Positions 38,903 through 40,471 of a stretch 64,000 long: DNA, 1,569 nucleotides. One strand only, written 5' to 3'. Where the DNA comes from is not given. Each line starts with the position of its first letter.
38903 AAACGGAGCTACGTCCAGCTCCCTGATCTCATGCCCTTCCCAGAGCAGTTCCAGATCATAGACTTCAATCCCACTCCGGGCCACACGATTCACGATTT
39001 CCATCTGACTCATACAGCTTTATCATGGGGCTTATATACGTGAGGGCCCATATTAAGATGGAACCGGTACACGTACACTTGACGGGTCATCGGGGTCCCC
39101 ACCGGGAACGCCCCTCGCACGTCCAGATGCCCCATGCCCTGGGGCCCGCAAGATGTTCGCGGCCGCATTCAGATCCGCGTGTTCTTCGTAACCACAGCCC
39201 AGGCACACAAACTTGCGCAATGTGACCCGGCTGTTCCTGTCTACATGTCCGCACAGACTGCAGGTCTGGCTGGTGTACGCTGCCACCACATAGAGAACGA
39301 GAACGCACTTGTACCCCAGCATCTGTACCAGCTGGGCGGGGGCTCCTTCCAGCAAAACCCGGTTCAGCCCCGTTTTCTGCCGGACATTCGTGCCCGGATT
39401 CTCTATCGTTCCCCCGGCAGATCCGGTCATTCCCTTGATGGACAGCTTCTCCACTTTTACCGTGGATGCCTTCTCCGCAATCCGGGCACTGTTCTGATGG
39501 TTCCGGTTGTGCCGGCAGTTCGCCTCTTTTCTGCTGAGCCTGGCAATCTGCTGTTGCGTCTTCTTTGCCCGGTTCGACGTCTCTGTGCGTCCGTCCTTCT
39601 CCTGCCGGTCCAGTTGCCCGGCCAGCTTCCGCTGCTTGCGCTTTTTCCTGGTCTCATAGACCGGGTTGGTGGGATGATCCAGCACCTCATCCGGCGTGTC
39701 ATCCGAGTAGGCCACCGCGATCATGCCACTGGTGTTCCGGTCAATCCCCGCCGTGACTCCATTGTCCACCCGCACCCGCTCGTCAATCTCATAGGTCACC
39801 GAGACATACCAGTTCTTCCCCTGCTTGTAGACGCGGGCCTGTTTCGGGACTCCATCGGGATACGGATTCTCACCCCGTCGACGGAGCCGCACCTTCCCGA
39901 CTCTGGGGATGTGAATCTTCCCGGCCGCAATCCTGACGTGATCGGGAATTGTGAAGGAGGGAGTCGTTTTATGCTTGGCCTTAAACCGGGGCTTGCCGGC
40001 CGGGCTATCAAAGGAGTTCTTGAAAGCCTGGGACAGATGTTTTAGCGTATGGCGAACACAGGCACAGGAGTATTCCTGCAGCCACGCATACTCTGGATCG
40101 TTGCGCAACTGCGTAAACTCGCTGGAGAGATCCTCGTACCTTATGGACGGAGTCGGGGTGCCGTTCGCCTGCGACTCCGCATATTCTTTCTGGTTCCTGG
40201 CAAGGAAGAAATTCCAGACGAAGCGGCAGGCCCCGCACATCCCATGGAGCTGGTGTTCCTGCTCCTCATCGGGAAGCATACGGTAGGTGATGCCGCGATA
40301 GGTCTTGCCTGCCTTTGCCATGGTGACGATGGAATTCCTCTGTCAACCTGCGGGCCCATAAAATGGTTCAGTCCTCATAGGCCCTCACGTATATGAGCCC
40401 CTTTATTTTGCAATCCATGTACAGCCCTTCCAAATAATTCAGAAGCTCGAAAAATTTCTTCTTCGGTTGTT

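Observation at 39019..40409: Second diverged tnpB element with the same architecture, inserted into the last codons of the cysteine desulfurase and splitting an ATGA-coupled gene pair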

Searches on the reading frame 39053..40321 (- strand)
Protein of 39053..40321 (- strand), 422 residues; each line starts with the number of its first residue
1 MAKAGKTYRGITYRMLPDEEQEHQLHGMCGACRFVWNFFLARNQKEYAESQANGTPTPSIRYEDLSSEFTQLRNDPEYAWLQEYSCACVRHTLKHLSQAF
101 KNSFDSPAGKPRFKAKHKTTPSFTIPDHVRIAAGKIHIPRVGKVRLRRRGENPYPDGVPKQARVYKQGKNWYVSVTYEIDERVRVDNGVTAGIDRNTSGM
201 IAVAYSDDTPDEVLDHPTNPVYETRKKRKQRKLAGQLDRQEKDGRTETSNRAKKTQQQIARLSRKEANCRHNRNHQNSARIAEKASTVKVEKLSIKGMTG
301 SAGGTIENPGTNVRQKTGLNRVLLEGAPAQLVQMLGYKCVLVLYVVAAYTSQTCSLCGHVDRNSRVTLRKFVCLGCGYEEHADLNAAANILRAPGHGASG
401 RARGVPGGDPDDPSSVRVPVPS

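Call 5: search_protein_families(library=pfam, proteins=[window:39053-40321:-])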
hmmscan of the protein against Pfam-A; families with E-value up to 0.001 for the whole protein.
window:39053-40321:- (422 aa): 3 families
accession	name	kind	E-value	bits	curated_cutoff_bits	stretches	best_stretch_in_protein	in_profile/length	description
PF07282.18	Cas12f1-like_TNB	-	1.1e-16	61.2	26.3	1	330-390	3-60/60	Cas12f1-like, TNB domain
PF12323.14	HTH_OrfB_IS605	-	1.2e-13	50.7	21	1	9-50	4-45/47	Helix-turn-helix domain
PF01385.25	OrfB_IS605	-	2.9e-08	34.4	30.5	1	175-300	2-118/120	Probable transposase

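Call 15: find_related_loci(query=window:39053-40321:-, collection=genome_contigs, flank=2500)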
Query window:39053-40321:- (422 aa) in genome_contigs; peptide patterns used: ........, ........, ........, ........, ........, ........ (x = any residue, [..] = any of these).
419 stretches matched a pattern; 13 encode a relative of the query (tblastn E <= 1e-3); 13 distinct loci.
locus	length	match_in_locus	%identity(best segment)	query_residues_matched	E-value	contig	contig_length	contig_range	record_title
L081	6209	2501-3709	38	9-408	6e-76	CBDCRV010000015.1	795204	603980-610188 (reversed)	MAG: Caldilineaceae bacterium isolate eebca2dc-5426-4ced-9748-b61399e9810f genome assembly, contig: contig_15, whole gen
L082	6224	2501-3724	39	4-408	1e-74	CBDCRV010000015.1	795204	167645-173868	MAG: Caldilineaceae bacterium isolate eebca2dc-5426-4ced-9748-b61399e9810f genome assembly, contig: contig_15, whole gen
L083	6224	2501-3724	39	4-408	2e-74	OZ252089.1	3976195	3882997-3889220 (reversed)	MAG: Caldilineaceae bacterium isolate 5a55638c-6660-4309-82d2-bd0289cad102 genome assembly, chromosome: 1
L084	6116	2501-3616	44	7-391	5e-93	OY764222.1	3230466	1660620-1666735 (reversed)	MAG: Paracoccaceae bacterium isolate aa19ef9b-33ce-40f6-a5ba-fc9684745093 genome assembly, chromosome: 1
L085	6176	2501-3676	31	18-422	3e-48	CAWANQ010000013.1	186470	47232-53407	MAG: uncultured Bacteroidetes bacterium isolate MFD03804.bin.1.203 genome assembly, contig: contig_50102, whole genome s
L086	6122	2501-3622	42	7-391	2e-86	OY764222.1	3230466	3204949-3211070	MAG: Paracoccaceae bacterium isolate aa19ef9b-33ce-40f6-a5ba-fc9684745093 genome assembly, chromosome: 1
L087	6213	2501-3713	43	1-408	6e-40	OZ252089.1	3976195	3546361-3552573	MAG: Caldilineaceae bacterium isolate 5a55638c-6660-4309-82d2-bd0289cad102 genome assembly, chromosome: 1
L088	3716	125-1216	24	6-391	8e-27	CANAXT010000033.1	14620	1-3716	MAG TPA_asm: uncultured Tenericutes bacterium isolate SRR16350204_bin.22_metawrap_v1.3_MAG genome assembly, contig: NODE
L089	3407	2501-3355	24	9-306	7e-15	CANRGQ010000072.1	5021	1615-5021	MAG: uncultured Bacilli bacterium isolate Lapin-021__bin69 genome assembly, contig: Lapin-021__NODE_20438_length_5021_co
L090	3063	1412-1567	57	350-402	7e-12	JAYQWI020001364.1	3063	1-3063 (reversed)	MAG: Candidatus Parabeggiatoa communis isolate WS_Bin1 k141_34704, whole genome shotgun sequence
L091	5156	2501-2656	51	340-394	2e-11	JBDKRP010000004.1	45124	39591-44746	MAG: Methanoregulaceae archaeon isolate 5_bin.90 c_000000012862, whole genome shotgun sequence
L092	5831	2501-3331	26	109-392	2e-10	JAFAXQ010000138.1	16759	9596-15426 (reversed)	MAG: Ktedonobacteraceae bacterium isolate CP_BM_RX_R7_7 BM_RX_R7_k147_1724129, whole genome shotgun sequence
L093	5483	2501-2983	27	191-384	2e-7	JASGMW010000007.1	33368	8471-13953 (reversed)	MAG: Methanofollis sp. isolate DJKA126_ANT-KO_bin.43 scaffold_438, whole genome shotgun sequence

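Call 26: find_homologous_proteins(query=window:39053-40321:-, max_evalue=1e-20)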
Query window:39053-40321:- (422 aa): 364 proteins with E <= 1e-20 among 6051 candidates; the best 120 are listed.
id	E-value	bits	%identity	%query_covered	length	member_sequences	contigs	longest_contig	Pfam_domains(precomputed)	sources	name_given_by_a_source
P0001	3.6e-266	901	93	100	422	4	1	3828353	PF12323.15,PF01385.26,PF07282.19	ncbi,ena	-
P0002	3.9e-262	888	92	100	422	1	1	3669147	PF12323.15,PF01385.26,PF07282.19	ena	-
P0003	2.1e-253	859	89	100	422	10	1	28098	PF12323.15,PF01385.26,PF07282.19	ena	-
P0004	6.0e-252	854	89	100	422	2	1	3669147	PF12323.15,PF01385.26,PF07282.19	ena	-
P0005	1.3e-234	797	83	100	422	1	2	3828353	PF12323.15,PF01385.26,PF07282.19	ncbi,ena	-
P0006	2.4e-211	720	91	83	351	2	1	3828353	PF01385.26,PF07282.19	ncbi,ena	-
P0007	9.1e-161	554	63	96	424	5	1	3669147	PF12323.15,PF01385.26,PF07282.19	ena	-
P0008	4.9e-158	545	63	96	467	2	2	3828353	PF01385.26,PF07282.19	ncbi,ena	-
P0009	7.9e-158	544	62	96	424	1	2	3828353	PF12323.15,PF01385.26,PF07282.19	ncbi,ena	-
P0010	4.6e-154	532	61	96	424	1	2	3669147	PF01385.26,PF07282.19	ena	-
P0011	7.0e-150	518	63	91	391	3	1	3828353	PF12323.15,PF07282.19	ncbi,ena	-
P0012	1.3e-136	474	58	96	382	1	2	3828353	PF01385.26,PF07282.19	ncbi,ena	-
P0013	2.5e-119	417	52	97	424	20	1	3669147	PF01385.26,PF07282.19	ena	-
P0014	1.2e-101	359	48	94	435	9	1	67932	PF12323.15,PF01385.26,PF07282.19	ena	-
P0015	5.6e-101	357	45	96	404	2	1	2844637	PF12323.15,PF01385.26,PF07282.19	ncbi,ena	-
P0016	2.5e-100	355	47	96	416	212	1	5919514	PF12323.15,PF01385.26,PF07282.19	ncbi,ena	-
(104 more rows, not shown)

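Call 27: find_encoding_contigs(protein=P0001, flank=3000, max_places=10)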
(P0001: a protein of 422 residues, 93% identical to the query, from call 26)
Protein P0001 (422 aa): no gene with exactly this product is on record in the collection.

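Call 28: find_encoding_contigs(protein=window:39053-40321:-, flank=3000, max_places=6)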
Protein window:39053-40321:- (422 aa): no gene with exactly this product is on record in the collection.

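Call 29: find_encoding_contigs(protein=P0005, flank=3000, max_places=10)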
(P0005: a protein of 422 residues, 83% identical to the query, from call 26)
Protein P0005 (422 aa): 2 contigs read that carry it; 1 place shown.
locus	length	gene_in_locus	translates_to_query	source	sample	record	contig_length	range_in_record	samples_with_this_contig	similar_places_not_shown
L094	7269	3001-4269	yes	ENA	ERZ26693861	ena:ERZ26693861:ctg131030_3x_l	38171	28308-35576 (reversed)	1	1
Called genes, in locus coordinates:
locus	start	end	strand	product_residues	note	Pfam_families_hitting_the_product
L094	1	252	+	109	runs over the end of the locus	-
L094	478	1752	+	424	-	PF12323:HTH_OrfB_IS605, PF01385:OrfB_IS605 (weak), PF07282:Cas12f1-like_TNB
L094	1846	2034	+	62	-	-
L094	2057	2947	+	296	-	-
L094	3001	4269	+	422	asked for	PF12323:HTH_OrfB_IS605, PF01385:OrfB_IS605, PF07282:Cas12f1-like_TNB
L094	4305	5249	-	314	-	PF06574:FAD_syn, PF01687:Flavokinase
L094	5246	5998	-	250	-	PF01509:TruB_N, PF16198:TruB_C_2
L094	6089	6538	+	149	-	-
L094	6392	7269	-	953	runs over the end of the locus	PF04760:IF2_N, PF00009:GTP_EFTU, PF00071:Ras (weak), PF01926:MMR_HSR1, PF22042:EF-G_D2, PF11987:IF-2, PF03144:GTP_EFTU_D2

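Call 30: find_encoding_contigs(protein=P0002, flank=3000, max_places=10)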
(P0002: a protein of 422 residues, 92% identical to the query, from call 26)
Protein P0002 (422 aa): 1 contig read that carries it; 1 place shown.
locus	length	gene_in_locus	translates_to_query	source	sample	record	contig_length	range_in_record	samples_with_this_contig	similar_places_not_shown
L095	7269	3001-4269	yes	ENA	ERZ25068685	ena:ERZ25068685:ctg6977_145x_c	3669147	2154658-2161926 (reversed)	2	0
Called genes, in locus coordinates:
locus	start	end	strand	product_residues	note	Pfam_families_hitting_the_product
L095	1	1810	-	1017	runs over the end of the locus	PF00675:Peptidase_M16, PF05193:Peptidase_M16_C, PF00675:Peptidase_M16, PF05193:Peptidase_M16_C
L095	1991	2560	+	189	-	PF13274:SocA_Panacea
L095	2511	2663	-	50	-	-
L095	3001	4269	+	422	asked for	PF12323:HTH_OrfB_IS605, PF01385:OrfB_IS605, PF07282:Cas12f1-like_TNB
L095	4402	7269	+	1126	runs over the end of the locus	PF13517:FG-GAP_3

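Call 34: find_encoding_contigs(protein=P0016, flank=2500, max_places=10)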
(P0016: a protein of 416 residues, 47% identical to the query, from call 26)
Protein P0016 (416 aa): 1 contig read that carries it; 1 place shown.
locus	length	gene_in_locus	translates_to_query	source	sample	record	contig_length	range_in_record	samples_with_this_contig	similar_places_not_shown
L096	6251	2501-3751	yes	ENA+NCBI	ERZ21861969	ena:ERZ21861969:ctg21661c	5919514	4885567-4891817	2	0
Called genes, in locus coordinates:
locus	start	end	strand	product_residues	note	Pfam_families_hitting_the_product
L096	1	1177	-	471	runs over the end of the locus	-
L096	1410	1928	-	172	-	-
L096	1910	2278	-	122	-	PF12698:ABC2_membrane_3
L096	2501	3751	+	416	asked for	PF12323:HTH_OrfB_IS605, PF01385:OrfB_IS605, PF07282:Cas12f1-like_TNB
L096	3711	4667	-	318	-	PF12698:ABC2_membrane_3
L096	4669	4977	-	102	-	PF13732:DrrA1-3_C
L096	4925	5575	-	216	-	PF01385:OrfB_IS605, PF07282:Cas12f1-like_TNB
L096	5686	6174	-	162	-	PF12323:HTH_OrfB_IS605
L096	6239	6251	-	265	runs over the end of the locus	PF00005:ABC_tran, PF13304:AAA_21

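Call 46: search_protein_families(library=ncbifam, proteins=[window:39053-40321:-, L094:2057-2947:+], max_evalue=0.01)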
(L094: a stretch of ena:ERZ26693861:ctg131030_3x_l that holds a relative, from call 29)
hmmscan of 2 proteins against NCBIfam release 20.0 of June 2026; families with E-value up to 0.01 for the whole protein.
window:39053-40321:- (422 aa): 7 families
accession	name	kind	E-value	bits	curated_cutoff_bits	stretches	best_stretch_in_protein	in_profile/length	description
NF040570.1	guided_TnpB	subfamily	6.6e-71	239.6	100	1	11-392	1-388/389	RNA-guided endonuclease TnpB family protein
NF038281.1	IS200_TnpB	exception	4.3e-48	164.3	425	1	10-392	3-357/360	IS200/IS605 family element RNA-guided endonuclease TnpB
NF038280.1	IS607_TnpB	exception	8.8e-31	107.3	350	1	11-391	6-389/431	IS607 family element RNA-guided endonuclease TnpB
NF038192.1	V_cas_c2c8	exception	2.7e-26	92.7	350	1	50-363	117-456/457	type V CRISPR-associated protein C2c8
NF049972.1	CRISPR_Cas12f2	exception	1.9e-16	59.9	450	1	160-390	292-515/524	type V CRISPR-associated effector Cas12f2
NF045604.1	cas_Cas12e_CasX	equivalog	2.3e-05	22.9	200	1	365-392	856-883/886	type V CRISPR RNA-guided endonuclease Cas12e/CasX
NF033950.0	Cas12c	equivalog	0.0094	13.6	250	1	367-392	1210-1237/1246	type V CRISPR-associated protein Cas12c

L094:2057-2947:+ (296 aa): 0 families

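Call 58: find_related_loci(query=A2, collection=genome_contigs, flank=4000)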
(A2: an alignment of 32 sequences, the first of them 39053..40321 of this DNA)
Query A2 (422 aa) in genome_contigs; peptide patterns used: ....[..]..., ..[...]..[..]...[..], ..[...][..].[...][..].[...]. (x = any residue, [..] = any of these).
597 stretches matched a pattern (row limit reached: there are more); 569 encode a relative of the query (tblastn E <= 1e-3); the best 80 are kept; 80 distinct loci.
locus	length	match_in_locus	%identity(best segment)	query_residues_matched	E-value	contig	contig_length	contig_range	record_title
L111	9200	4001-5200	48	1-413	1e-112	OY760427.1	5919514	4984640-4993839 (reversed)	MAG: Rhodothermales bacterium isolate 1504ddc0-b432-43e2-af37-a45191a88aeb genome assembly, chromosome: 1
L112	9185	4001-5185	48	1-406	9e-111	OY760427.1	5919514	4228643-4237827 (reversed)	MAG: Rhodothermales bacterium isolate 1504ddc0-b432-43e2-af37-a45191a88aeb genome assembly, chromosome: 1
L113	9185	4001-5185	47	1-406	6e-110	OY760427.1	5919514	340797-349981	MAG: Rhodothermales bacterium isolate 1504ddc0-b432-43e2-af37-a45191a88aeb genome assembly, chromosome: 1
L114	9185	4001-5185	48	1-406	1e-109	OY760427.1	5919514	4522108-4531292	MAG: Rhodothermales bacterium isolate 1504ddc0-b432-43e2-af37-a45191a88aeb genome assembly, chromosome: 1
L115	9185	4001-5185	47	1-406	1e-108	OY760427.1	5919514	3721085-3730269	MAG: Rhodothermales bacterium isolate 1504ddc0-b432-43e2-af37-a45191a88aeb genome assembly, chromosome: 1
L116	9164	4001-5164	48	8-406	1e-107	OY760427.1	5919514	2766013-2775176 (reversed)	MAG: Rhodothermales bacterium isolate 1504ddc0-b432-43e2-af37-a45191a88aeb genome assembly, chromosome: 1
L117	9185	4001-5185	45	1-406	2e-107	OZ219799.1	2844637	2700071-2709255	MAG: Rhodothermales bacterium isolate da3e7c24-c5f3-4507-9669-19e8aa5a93cb genome assembly, chromosome: 1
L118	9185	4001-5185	47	1-406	3e-107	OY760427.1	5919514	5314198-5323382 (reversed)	MAG: Rhodothermales bacterium isolate 1504ddc0-b432-43e2-af37-a45191a88aeb genome assembly, chromosome: 1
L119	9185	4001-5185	47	1-406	2e-106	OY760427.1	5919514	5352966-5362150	MAG: Rhodothermales bacterium isolate 1504ddc0-b432-43e2-af37-a45191a88aeb genome assembly, chromosome: 1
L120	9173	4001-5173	46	5-406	2e-106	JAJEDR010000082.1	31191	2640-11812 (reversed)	MAG: Rhodothermales bacterium isolate p16x33bins.37 k141_882053, whole genome shotgun sequence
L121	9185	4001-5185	46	1-406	2e-105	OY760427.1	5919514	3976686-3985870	MAG: Rhodothermales bacterium isolate 1504ddc0-b432-43e2-af37-a45191a88aeb genome assembly, chromosome: 1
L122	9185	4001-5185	46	1-406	4e-105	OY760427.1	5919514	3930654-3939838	MAG: Rhodothermales bacterium isolate 1504ddc0-b432-43e2-af37-a45191a88aeb genome assembly, chromosome: 1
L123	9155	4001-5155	47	8-406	3e-103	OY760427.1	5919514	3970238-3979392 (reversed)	MAG: Rhodothermales bacterium isolate 1504ddc0-b432-43e2-af37-a45191a88aeb genome assembly, chromosome: 1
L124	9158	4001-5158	47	8-406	2e-103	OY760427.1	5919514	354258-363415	MAG: Rhodothermales bacterium isolate 1504ddc0-b432-43e2-af37-a45191a88aeb genome assembly, chromosome: 1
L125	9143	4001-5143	46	7-401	9e-102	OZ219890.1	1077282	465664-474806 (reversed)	MAG: Paracoccaceae bacterium isolate 4cdb1b34-29e2-49c8-9f17-49d5e6017733 genome assembly, chromosome: 15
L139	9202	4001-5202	49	1-406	2e-93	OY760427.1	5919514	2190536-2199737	MAG: Rhodothermales bacterium isolate 1504ddc0-b432-43e2-af37-a45191a88aeb genome assembly, chromosome: 1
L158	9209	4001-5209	38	9-408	6e-75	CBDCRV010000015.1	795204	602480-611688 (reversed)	MAG: Caldilineaceae bacterium isolate eebca2dc-5426-4ced-9748-b61399e9810f genome assembly, contig: contig_15, whole gen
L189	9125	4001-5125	40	8-391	2e-77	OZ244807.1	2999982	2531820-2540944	MAG: Candidatus Azotimanducus sp. isolate d7e1e9d3-75ce-4ce8-8704-b46bbe593d13 genome assembly, chromosome: 1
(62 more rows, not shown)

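Call 67: search_protein_families(library=pfam, proteins=[L139:1680-2636:+, L119:5379-6782:+, L158:2857-3288:+, L158:3302-3781:+, L189:2588-3778:-, L189:1629-2534:+], max_evalue=0.001)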
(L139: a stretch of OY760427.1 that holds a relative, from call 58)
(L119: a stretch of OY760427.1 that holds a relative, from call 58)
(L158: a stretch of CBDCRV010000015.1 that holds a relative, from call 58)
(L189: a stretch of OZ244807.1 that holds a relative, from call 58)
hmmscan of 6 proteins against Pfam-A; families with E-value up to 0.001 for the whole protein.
L139:1680-2636:+ (318 aa): 3 families
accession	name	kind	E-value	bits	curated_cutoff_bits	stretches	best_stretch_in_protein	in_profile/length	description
PF12762.13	DDE_Tnp_IS1595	-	1e-37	130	27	1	147-289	3-153/153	ISXO2-like transposase domain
PF12760.12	Zn_ribbon_IS1595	-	8.1e-07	29.3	25.4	1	32-78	1-45/46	Transposase zinc-ribbon domain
PF09723.15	Zn_ribbon_8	-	0.00097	19.6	34.4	0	38-61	16-38/41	Zinc ribbon domain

L119:5379-6782:+ (467 aa): 3 families
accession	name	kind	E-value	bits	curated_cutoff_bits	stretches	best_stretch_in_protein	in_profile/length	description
PF01609.27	DDE_Tnp_1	-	5.8e-16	59.3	23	1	304-457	25-198/200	Transposase DDE domain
PF05598.16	DUF772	-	5.1e-12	46.1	23.1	1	87-151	1-66/74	Transposase domain (DUF772)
PF13751.12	DDE_Tnp_1_6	-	1.4e-06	29.1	25.1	1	413-461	74-123/125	Transposase DDE domain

L158:2857-3288:+ (143 aa): 2 families
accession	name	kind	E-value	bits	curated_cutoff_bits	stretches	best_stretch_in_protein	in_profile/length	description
PF13384.12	HTH_23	-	3e-05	24.2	24.6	1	28-62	2-36/50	Homeodomain-like domain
PF13592.12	HTH_33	-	6.3e-05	22.9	25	1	73-119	8-53/60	Winged helix-turn helix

L158:3302-3781:+ (159 aa): 1 family
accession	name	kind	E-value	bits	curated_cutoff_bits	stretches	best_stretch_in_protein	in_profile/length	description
PF13358.12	DDE_3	-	3.8e-18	66.2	28.6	1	6-140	17-145/146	DDE superfamily endonuclease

L189:2588-3778:- (396 aa): 2 families
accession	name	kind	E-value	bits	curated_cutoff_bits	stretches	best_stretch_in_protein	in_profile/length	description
PF13776.11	DUF4172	-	2.1e-14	54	25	1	6-87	1-82/82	Domain of unknown function (DUF4172)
PF02661.23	Fic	-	6.9e-13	49.7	24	1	116-226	2-90/93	Fic/DOC family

L189:1629-2534:+ (301 aa): 0 families

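Call 68: search_protein_families(library=ncbifam, proteins=[L139:1680-2636:+], max_evalue=0.001)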
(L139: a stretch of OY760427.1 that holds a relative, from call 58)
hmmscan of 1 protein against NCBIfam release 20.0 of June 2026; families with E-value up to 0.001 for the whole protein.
L139:1680-2636:+ (318 aa): 1 family
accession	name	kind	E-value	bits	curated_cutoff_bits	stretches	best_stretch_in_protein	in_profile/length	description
NF033547.1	transpos_IS1595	equivalog_domain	1.7e-54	184.9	75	1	91-291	2-215/215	IS1595 family transposase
